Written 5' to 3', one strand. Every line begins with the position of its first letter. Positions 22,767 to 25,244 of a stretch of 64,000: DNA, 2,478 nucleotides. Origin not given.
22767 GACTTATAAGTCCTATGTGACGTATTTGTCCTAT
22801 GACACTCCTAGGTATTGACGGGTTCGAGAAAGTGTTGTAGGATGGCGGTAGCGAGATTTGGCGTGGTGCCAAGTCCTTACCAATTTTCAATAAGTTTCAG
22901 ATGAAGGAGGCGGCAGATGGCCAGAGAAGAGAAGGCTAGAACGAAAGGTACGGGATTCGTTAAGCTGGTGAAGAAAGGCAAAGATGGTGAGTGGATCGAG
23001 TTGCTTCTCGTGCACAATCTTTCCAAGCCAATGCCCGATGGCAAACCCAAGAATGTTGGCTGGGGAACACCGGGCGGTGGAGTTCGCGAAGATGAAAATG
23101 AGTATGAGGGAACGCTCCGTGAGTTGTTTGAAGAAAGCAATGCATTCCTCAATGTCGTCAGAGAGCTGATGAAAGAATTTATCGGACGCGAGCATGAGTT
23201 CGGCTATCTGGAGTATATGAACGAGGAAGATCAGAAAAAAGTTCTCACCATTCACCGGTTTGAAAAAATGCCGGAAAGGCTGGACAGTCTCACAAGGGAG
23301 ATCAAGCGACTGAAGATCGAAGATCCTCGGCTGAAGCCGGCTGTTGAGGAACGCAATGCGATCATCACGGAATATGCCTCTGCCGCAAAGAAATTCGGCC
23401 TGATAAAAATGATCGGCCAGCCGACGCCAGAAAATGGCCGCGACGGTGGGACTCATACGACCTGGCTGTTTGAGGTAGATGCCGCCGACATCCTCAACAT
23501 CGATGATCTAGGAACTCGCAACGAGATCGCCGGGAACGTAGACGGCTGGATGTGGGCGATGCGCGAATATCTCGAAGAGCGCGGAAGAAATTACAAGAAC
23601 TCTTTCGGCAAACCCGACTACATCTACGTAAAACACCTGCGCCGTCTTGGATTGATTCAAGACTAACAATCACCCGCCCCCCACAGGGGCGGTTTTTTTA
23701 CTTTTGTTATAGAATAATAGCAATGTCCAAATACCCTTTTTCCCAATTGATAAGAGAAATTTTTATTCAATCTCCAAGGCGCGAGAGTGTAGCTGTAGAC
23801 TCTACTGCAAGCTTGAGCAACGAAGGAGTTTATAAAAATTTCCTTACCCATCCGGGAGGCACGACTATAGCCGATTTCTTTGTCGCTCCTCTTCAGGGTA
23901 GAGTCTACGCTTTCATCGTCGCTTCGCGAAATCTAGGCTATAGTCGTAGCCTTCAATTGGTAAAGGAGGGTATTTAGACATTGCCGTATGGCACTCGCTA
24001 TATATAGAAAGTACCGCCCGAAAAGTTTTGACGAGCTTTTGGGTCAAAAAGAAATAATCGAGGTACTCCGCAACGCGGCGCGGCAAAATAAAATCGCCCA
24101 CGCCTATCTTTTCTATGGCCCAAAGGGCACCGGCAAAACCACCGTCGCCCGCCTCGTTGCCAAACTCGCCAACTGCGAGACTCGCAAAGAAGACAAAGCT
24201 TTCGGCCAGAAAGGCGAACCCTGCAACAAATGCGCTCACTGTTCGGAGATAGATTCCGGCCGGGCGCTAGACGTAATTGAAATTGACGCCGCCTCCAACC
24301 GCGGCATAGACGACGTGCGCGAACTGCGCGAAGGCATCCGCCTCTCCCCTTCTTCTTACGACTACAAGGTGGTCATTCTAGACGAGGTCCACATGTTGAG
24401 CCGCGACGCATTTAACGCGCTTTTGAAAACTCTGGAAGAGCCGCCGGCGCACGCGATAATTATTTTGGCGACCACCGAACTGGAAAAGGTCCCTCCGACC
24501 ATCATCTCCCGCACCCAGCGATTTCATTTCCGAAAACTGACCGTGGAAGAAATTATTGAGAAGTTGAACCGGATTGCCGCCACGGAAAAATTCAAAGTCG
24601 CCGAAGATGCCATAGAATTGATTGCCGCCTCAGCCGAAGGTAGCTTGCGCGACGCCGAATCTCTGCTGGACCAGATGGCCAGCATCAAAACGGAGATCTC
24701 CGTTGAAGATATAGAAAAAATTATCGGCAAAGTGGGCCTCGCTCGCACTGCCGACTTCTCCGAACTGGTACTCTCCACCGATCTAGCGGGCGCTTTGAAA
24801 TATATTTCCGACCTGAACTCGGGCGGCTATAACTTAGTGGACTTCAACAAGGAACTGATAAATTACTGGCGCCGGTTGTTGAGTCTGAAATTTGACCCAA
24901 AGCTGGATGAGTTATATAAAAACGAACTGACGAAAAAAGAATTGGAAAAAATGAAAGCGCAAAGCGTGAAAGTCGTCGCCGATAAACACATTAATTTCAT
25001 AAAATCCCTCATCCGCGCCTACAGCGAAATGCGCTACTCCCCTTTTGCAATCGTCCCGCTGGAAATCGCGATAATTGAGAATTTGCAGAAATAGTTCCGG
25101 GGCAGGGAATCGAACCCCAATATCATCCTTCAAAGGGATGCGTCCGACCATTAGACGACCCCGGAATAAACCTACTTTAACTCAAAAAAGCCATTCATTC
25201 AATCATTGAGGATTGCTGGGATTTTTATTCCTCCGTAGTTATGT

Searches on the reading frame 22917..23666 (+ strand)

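Call 76: search_protein_families(library=pfam, proteins=[window:22917-23666:+], max_evalue=0.001)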
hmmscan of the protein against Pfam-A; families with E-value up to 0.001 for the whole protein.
window:22917-23666:+ (249 aa): 1 family
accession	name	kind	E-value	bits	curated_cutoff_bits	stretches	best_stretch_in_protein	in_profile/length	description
PF00293.34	NUDIX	-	7.6e-07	29.6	21.1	1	25-116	16-93/134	NUDIX domain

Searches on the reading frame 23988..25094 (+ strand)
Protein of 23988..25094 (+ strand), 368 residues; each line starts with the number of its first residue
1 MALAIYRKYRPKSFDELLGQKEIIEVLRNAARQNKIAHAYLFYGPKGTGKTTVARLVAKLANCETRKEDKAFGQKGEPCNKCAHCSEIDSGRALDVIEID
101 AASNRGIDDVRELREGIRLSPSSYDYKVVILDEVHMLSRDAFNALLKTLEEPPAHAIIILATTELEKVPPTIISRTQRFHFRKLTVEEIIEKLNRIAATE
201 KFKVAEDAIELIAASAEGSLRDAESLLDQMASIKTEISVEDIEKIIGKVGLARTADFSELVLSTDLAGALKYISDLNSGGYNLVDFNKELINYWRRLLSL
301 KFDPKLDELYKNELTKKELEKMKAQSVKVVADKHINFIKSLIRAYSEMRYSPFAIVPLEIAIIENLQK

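Call 76: search_protein_families(library=pfam, proteins=[window:23988-25094:+], max_evalue=0.001)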
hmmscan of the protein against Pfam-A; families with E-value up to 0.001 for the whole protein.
window:23988-25094:+ (368 aa): 13 families
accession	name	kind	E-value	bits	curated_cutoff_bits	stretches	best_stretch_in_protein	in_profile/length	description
PF13177.12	DNA_pol3_delta2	-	1.5e-44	152.3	27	1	19-184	1-160/161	DNA polymerase III, delta subunit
PF00004.35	AAA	-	5.5e-14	53.2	21.2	1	40-179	1-126/131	ATPase family associated with various cellular activities (AAA)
PF22608.2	DNAX_ATPase_lid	-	4.3e-11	42.9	27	1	189-229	2-42/49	DNA polymerase III clamp loader subunit, ATPase lid domain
PF05496.18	RuvB_N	-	3.7e-08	33.7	27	1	10-66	2-62/159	Holliday junction DNA helicase RuvB P-loop domain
PF12169.13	DNA_pol3_gamma3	-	4.5e-08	33.4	24.4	1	237-363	1-125/143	DNA polymerase III subunits gamma and tau domain III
PF13401.12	AAA_22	-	6.9e-08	33.3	27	1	40-167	8-128/130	AAA domain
PF07728.20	AAA_5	-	1.5e-07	31.9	22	0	41-64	3-27/139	AAA domain (dynein-related subfamily)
PF06068.19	TIP49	-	7.6e-06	25.8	23.8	0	128-163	277-311/347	TIP49 P-loop domain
PF07724.20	AAA_2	-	5.3e-05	23.7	27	1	40-151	6-101/166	AAA domain (Cdc48 subfamily)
PF13604.12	AAA_30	-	0.00044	20.5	27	0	40-155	21-118/191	AAA domain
PF04851.21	ResIII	-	0.00051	20.4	22.5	0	20-61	8-47/164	Type III restriction enzyme, res subunit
PF13245.12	AAA_19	-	0.00063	20.4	25.1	0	36-155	10-119/134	AAA domain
PF00158.32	Sigma54_activat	-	0.00076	19.6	20.2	0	21-62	6-47/168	Sigma-54 interaction domain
